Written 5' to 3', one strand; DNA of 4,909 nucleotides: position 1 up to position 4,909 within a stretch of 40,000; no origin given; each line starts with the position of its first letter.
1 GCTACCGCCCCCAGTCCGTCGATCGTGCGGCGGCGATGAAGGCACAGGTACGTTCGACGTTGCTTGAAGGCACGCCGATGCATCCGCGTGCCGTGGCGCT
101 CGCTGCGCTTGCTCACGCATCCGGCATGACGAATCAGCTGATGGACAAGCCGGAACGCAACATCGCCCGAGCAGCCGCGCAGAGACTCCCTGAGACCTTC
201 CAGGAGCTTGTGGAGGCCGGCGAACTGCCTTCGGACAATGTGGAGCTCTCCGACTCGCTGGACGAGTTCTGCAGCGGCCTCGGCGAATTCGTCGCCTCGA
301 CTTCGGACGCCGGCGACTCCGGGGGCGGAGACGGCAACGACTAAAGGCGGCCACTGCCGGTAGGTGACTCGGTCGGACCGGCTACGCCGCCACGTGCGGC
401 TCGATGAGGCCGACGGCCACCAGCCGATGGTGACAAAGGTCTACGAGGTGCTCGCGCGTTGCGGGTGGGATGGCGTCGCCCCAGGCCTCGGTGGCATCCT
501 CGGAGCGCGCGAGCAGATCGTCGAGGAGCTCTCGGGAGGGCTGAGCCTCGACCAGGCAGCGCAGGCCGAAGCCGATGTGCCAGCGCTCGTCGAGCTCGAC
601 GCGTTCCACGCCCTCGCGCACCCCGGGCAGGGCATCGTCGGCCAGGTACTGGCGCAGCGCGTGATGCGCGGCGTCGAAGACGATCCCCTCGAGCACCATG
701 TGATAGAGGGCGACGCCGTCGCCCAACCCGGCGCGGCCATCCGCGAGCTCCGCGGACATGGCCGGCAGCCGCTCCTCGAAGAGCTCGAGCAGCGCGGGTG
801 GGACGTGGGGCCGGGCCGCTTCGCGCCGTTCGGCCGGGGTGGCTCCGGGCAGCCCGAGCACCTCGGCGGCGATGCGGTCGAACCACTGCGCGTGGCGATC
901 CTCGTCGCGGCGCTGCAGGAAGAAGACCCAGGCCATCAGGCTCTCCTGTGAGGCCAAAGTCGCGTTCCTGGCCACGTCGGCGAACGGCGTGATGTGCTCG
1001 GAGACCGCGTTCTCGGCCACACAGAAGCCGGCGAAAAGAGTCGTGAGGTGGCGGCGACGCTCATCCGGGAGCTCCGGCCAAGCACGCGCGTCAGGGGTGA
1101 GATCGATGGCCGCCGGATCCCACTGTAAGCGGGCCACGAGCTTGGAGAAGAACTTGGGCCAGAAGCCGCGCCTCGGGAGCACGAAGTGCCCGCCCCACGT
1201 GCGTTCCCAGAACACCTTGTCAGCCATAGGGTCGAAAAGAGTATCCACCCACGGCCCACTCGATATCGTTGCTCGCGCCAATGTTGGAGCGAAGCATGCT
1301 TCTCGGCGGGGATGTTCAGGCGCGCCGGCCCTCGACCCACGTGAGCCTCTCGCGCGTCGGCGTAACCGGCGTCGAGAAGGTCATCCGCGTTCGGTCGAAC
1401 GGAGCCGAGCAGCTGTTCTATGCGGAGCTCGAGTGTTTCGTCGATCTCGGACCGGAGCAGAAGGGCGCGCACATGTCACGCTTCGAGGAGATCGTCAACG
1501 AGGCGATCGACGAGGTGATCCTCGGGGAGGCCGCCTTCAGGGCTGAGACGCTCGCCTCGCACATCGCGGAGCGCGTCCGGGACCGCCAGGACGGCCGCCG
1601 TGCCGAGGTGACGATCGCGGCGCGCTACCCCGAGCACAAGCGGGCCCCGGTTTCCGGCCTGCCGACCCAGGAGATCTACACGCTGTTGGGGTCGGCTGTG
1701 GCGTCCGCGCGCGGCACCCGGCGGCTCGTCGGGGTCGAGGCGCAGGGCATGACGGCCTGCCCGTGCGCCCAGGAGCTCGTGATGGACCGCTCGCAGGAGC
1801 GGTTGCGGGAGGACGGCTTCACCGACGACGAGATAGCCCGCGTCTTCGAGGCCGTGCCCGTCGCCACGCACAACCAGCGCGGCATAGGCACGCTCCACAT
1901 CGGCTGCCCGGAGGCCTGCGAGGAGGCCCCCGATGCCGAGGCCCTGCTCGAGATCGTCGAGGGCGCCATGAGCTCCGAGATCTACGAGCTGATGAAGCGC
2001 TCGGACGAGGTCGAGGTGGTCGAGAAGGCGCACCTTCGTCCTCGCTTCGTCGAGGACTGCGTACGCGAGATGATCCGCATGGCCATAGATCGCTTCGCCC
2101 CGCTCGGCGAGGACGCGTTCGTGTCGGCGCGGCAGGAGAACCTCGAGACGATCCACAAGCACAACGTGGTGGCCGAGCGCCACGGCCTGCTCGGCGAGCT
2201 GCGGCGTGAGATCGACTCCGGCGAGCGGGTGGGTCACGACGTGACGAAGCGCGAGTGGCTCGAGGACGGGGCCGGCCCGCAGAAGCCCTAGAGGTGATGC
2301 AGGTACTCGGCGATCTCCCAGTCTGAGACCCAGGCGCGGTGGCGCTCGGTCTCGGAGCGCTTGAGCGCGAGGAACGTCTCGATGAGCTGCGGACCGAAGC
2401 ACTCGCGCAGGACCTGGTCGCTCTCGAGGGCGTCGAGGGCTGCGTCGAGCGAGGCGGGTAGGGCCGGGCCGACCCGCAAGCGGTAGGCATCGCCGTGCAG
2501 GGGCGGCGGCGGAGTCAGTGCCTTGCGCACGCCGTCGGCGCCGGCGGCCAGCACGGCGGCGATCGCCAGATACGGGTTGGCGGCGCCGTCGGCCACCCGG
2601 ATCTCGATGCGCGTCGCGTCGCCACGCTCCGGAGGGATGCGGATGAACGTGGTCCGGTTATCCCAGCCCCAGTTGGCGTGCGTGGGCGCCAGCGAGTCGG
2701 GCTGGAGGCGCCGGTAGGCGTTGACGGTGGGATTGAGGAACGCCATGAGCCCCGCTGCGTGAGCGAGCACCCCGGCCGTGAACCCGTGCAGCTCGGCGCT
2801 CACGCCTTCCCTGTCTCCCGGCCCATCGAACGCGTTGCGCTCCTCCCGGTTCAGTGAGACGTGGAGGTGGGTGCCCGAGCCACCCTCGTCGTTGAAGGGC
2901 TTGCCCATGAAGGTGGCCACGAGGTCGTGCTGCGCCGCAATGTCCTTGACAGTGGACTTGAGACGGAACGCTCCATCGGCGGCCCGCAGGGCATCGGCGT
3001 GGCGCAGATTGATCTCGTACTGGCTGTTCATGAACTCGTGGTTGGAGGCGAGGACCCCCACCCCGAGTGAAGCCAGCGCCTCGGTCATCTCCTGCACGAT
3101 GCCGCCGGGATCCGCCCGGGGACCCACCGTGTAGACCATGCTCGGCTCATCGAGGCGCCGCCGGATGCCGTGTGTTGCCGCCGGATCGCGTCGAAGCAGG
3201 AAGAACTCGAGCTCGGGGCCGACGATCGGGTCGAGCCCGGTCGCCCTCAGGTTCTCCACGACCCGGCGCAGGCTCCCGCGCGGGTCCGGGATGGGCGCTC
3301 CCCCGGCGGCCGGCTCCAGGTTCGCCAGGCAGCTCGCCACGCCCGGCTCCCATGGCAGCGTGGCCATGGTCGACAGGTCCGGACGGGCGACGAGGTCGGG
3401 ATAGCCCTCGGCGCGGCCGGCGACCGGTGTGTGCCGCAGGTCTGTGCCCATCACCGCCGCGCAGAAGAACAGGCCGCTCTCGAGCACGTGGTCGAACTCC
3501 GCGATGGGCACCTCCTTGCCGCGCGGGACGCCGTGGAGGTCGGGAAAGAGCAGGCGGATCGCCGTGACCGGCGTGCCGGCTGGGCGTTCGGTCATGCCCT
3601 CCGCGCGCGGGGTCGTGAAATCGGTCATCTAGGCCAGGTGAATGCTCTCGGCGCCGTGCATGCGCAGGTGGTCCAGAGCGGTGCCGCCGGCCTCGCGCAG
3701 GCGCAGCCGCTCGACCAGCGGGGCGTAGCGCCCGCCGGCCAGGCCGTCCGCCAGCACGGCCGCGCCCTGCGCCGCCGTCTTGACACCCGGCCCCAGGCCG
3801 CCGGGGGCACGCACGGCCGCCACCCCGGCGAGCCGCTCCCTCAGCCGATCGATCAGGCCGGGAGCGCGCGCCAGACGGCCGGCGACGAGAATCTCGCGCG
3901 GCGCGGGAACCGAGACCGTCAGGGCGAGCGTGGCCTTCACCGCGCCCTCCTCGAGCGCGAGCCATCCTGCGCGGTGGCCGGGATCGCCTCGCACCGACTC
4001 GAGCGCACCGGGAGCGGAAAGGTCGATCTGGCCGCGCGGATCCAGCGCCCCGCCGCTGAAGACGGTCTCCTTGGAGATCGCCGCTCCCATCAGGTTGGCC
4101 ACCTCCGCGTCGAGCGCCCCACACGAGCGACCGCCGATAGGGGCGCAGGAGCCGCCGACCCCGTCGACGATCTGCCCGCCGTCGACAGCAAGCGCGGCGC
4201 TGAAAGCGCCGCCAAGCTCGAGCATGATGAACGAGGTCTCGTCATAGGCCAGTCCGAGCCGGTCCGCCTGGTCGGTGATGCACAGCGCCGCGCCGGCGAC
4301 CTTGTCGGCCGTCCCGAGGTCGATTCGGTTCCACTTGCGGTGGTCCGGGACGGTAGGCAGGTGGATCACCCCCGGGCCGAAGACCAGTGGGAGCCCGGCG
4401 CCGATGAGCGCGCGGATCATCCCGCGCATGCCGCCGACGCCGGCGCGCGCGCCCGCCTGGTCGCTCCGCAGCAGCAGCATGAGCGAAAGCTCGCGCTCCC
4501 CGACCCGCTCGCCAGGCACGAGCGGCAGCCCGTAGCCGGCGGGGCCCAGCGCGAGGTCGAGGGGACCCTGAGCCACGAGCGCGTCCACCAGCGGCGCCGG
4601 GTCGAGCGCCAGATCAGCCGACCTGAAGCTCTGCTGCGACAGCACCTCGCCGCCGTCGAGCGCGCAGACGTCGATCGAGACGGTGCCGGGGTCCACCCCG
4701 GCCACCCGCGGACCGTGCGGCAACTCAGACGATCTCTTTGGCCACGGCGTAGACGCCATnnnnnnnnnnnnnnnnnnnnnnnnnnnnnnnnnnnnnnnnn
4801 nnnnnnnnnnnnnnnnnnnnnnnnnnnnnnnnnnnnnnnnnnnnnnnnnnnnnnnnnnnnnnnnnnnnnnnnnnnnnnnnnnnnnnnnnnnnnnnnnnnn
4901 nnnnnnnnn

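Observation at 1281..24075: Self-contained archaeal-type H4MPT/methanofuran C1 module in an actinobacterium-like background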

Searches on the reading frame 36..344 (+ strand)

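Call 8: search_protein_families(library=pfam, proteins=[window:36-344:+], max_evalue=0.01)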
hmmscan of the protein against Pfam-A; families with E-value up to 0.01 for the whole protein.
window:36-344:+ (102 aa): 1 family
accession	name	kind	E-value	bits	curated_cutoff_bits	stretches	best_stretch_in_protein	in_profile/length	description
PF05719.16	GPP34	-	3.6e-07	30.9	29.1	1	2-55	133-185/201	Golgi phosphoprotein 3 (GPP34)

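Call 63: search_protein_families(library=pfam, proteins=[window:36-344:+], max_evalue=1)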
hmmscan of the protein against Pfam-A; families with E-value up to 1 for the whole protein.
window:36-344:+ (102 aa): 1 family
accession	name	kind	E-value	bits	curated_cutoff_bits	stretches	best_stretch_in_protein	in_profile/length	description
PF05719.16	GPP34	-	3.6e-07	30.9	29.1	1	2-55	133-185/201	Golgi phosphoprotein 3 (GPP34)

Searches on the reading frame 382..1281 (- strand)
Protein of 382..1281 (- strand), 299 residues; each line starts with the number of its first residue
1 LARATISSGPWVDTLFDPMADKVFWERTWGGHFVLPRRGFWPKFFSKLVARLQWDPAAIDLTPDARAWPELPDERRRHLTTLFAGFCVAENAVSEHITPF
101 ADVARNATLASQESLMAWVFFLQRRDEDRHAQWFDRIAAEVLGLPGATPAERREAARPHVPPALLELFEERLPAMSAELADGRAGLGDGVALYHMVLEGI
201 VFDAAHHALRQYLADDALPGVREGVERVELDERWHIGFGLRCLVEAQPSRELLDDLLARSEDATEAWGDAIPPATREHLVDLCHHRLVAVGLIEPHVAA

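Call 5: search_protein_families(library=pfam, proteins=[window:382-1281:-], max_evalue=0.01)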
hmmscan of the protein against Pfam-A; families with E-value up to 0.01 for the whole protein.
window:382-1281:- (299 aa): 1 family
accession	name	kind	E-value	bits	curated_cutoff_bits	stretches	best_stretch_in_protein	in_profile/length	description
PF00268.27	Ribonuc_red_sm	-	7.3e-07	29.3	33.6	1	50-100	20-72/281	Ribonucleotide reductase, small chain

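Call 9: search_protein_families(library=ncbifam, proteins=[window:382-1281:-], max_evalue=0.001)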
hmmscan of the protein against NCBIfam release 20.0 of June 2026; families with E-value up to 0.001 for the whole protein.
window:382-1281:- (299 aa): 5 families
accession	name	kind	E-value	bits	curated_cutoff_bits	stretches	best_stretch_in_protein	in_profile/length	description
NF006200.0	PRK08326.1-3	equivalog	1.9e-20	73.4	194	1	50-241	39-222/321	R2-like ligand-binding oxidase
NF006199.0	PRK08326.1-2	equivalog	3.2e-17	62.5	286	1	44-239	34-220/324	R2-like ligand-binding oxidase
NF006202.0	PRK08326.1-5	equivalog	2.1e-16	60.1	315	1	45-244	23-213/297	R2-like ligand-binding oxidase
NF006201.0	PRK08326.1-4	equivalog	8.6e-15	54.6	346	1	53-239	31-209/313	R2-like ligand-binding oxidase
NF006198.0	PRK08326.1-1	subfamily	1.1e-11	44.5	274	1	45-241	30-219/308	R2-like ligand-binding oxidase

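Call 40: search_solved_structures(query=window:382-1281:-, show_alignments=2, max_evalue=0.01)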
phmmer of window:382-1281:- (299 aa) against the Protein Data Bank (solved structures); distinct sequences matched with E-value up to 0.01: 16.
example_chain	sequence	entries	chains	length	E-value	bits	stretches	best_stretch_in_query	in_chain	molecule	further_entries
6f65_A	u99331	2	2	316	1.4e-14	57.6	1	43-255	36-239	Ribonucleotide reductase small subunit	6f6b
4hr0_A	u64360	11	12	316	1.9e-13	54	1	43-255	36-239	Ribonuleotide reductase small subunit | Ribonucleotide reductase small subunit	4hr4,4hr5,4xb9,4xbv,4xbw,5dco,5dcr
6f6f_A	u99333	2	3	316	2.6e-13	53.5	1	43-255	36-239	Ribonucleotide reductase small subunit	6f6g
6i93_A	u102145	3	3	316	2.6e-13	53.5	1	43-255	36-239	Ribonucleotide reductase small subunit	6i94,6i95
6i90_A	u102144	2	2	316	3.5e-13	53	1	43-255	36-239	Ribonucleotide reductase small subunit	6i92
6qjv_A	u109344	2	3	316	4.9e-13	52.6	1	43-255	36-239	Ribonucleotide reductase small subunit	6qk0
6qk1_A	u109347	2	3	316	4.9e-13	52.6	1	43-255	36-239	Ribonucleotide reductase small subunit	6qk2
6f6h_A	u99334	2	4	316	4.9e-13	52.6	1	43-255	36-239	Ribonucleotide reductase small subunit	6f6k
6f6l_A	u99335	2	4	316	6.6e-13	52.1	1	43-255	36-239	Ribonucleotide reductase small subunit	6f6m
6f6c_A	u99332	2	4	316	6.7e-13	52.1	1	43-255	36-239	Ribonucleotide reductase small subunit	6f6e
7qbp_A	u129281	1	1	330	8.7e-13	51.8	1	45-240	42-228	R2-like ligand binding oxidase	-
5omj_A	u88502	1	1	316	1.3e-12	51.2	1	43-255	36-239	Ribonucleotide reductase small subunit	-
3ee4_A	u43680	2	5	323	3.9e-12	49.6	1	53-240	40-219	Probable ribonucleoside-diphosphate reductase | R2-LIKE LIGAND BINDING OXIDASE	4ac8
6qrz_A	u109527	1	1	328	3e-11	46.7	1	43-242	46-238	Ribonucleoside-diphosphate reductase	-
7qbk_A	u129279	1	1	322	1.3e-08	38.1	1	41-243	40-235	R2-like ligand-binding oxidase (homolog II) from Sulfolobus acidocaldarius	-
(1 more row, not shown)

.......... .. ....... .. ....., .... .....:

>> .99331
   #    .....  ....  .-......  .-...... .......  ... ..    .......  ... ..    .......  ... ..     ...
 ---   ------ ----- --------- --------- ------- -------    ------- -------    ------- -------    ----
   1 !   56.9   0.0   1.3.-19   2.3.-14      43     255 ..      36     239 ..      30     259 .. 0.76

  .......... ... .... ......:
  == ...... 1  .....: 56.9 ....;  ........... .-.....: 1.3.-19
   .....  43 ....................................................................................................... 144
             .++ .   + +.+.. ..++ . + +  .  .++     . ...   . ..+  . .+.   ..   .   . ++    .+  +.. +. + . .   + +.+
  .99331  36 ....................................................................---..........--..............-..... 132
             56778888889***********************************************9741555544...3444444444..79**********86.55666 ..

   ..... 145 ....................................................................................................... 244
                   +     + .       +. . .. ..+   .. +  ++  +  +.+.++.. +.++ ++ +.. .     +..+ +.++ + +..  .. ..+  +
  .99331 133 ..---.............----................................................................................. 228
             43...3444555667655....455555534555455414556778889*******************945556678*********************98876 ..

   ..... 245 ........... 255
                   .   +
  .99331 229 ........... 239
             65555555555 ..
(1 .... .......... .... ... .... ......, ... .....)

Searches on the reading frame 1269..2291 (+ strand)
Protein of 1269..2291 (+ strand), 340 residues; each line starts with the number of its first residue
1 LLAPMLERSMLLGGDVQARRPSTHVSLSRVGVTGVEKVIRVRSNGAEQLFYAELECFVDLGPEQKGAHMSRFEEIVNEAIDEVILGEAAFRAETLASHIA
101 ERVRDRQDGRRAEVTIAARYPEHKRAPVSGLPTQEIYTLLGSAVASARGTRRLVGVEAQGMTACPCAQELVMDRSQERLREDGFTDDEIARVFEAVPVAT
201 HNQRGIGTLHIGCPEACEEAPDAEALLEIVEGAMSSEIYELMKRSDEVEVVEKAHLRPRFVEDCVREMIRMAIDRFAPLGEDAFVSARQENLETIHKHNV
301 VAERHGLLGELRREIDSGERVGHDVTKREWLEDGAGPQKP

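Call 5: search_protein_families(library=pfam, proteins=[window:1269-2291:+], max_evalue=0.01)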
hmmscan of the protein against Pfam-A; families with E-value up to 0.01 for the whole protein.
window:1269-2291:+ (340 aa): 1 family
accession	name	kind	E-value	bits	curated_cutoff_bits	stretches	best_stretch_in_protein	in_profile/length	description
PF02649.19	GCHY-1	-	4.8e-68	229.9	25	1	15-302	3-260/260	Type I GTP cyclohydrolase folE2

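Call 9: search_protein_families(library=ncbifam, proteins=[window:1269-2291:+], max_evalue=0.001)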
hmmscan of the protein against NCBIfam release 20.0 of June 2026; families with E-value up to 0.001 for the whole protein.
window:1269-2291:+ (340 aa): 3 families
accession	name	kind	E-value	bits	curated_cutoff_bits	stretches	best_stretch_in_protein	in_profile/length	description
TIGR00294.2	TIGR00294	equivalog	1.4e-85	287.1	220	1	15-315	2-301/302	GTP cyclohydrolase MptA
NF010200.1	PRK13674.1-1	equivalog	8.6e-44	150.1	215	1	15-303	2-267/270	GTP cyclohydrolase FolE2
NF010204.0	PRK13675.1-1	equivalog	3.4e-34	118.5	468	2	16-167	5-160/267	GTP cyclohydrolase IV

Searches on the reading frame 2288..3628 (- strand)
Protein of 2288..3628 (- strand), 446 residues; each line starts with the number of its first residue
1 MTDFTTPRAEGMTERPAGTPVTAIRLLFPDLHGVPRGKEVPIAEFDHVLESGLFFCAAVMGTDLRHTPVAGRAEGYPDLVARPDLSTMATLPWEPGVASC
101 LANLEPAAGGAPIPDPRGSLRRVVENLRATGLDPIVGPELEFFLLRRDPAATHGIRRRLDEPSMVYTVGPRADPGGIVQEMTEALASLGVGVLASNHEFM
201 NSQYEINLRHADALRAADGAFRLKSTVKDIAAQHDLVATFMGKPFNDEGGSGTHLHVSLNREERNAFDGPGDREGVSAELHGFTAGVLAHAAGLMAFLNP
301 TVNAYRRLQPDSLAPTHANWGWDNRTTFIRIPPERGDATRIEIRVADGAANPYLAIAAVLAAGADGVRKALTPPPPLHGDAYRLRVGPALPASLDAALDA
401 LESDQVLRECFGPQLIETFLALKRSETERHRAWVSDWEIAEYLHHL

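Call 5: search_protein_families(library=pfam, proteins=[window:2288-3628:-], max_evalue=0.01)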
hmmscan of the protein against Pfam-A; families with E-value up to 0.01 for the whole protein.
window:2288-3628:- (446 aa): 3 families
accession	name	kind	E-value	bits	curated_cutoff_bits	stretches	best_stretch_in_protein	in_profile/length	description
PF00120.29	Gln-synt_C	-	6.8e-104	348.1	24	1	115-442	3-344/344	Glutamine synthetase, catalytic domain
PF16952.10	Gln-synt_N_2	-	0.00015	21.9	35.7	1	18-99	12-94/112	Glutamine synthetase N-terminal domain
PF03951.24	Gln-synt_N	-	0.0033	17.4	33.4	0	78-95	52-69/82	Glutamine synthetase, beta-Grasp domain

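Call 9: search_protein_families(library=ncbifam, proteins=[window:2288-3628:-], max_evalue=0.001)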
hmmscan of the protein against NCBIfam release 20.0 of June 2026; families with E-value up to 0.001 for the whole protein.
window:2288-3628:- (446 aa): 5 families
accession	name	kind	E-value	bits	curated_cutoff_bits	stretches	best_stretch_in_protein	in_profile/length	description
TIGR03105.1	gln_synth_III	equivalog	2.2e-93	313.1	469.6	1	27-443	16-434/435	type III glutamate--ammonia ligase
NF045547.1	GGputSyn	equivalog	5.8e-90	302.1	650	1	15-438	8-438/438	gamma-glutamylputrescine synthetase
TIGR00653.1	GlnA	equivalog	8.5e-89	298.4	429.15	1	21-443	12-461/462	type I glutamate--ammonia ligase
NF007006.0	PRK09469.1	equivalog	4.7e-44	150.7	845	1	168-434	183-458/469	glutamate--ammonia ligase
NF041605.1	gln_syn_GlnII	equivalog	0.00013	21.2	500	1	176-267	148-239/333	glutamine synthetase GlnII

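Call 62: search_solved_structures(query=window:2288-3628:-, max_evalue=1e-30)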
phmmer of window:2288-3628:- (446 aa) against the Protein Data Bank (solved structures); distinct sequences matched with E-value up to 1e-30: 36.
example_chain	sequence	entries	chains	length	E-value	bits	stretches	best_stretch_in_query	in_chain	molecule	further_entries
8ool_A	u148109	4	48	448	2e-77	264.3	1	19-443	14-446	Glutamine synthetase from Methanothermococcus thermolithotrophicus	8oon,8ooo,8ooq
7tf6_A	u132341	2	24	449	4.1e-71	243.6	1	21-443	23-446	Glutamine synthetase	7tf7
7tdv_A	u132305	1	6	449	4.4e-71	243.5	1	21-443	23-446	Glutamine synthetase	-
9y4a_A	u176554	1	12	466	4.7e-71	243.4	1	21-443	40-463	Glutamine synthetase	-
7tdp_A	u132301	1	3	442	7.4e-70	239.4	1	21-443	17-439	Glutamine synthetase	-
7tfa_B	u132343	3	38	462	8.5e-70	239.2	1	21-443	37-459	Glutamine synthetase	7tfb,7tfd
8oow_A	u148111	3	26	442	4.8e-67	230.2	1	21-444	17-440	Glutamine synthetase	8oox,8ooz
9qur_A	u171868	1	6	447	1.9e-66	228.2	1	26-444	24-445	Glutamate--methylamine ligase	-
7ten_A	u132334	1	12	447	2.7e-64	221.1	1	21-443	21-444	Glutamine synthetase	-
7tf9_A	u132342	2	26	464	3e-64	220.9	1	21-443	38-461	Glutamine synthetase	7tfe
4s0r_A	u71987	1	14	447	4.8e-64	220.3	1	21-444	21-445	Glutamine synthetase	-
4lnf_A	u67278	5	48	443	4.9e-64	220.2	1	21-444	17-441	Glutamine synthetase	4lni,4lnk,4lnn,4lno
7tfc_A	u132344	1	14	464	5.5e-64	220.1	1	21-444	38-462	Glutamine synthetase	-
8s59_O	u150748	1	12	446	2.1e-60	208.2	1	18-444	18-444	Glutamine synthetase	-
8tfb_A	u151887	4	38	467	2.5e-60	208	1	18-444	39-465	Glutamine synthetase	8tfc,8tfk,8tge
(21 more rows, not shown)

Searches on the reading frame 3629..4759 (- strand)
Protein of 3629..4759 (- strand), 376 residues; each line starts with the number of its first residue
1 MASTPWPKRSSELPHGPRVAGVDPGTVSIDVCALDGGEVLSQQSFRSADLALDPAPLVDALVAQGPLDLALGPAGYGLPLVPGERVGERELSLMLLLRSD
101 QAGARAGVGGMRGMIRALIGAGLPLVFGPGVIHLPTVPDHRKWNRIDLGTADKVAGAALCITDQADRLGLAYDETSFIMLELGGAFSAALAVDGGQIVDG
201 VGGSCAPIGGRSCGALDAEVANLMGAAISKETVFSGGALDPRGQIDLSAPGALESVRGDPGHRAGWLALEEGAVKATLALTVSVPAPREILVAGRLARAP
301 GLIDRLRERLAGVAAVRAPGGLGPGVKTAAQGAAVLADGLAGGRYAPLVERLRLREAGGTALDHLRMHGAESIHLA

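Call 5: search_protein_families(library=pfam, proteins=[window:3629-4759:-], max_evalue=0.01)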
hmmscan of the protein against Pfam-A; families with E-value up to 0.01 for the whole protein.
window:3629-4759:- (376 aa): 1 family
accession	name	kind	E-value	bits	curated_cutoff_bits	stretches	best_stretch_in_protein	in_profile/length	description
PF07318.18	DUF1464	-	2.3e-74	251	23.5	1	21-366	1-326/327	Protein of unknown function (DUF1464)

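Call 9: search_protein_families(library=ncbifam, proteins=[window:3629-4759:-], max_evalue=0.001)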
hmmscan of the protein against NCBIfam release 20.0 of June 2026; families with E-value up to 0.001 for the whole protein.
window:3629-4759:- (376 aa): 0 families

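Call 61: search_solved_structures(query=window:3629-4759:-, max_evalue=1)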
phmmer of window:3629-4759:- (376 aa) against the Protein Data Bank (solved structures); distinct sequences matched with E-value up to 1: 2.
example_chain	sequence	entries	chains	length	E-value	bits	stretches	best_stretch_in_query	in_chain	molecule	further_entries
8ftp_A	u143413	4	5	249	0.32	13.3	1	171-216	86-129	Alpha/beta fold hydrolase | Fluorophosphonate-binding serine hydrolase H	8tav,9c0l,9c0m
1wwi_A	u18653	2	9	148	0.47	12.8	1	41-72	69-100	hypothetical protein TTHA1479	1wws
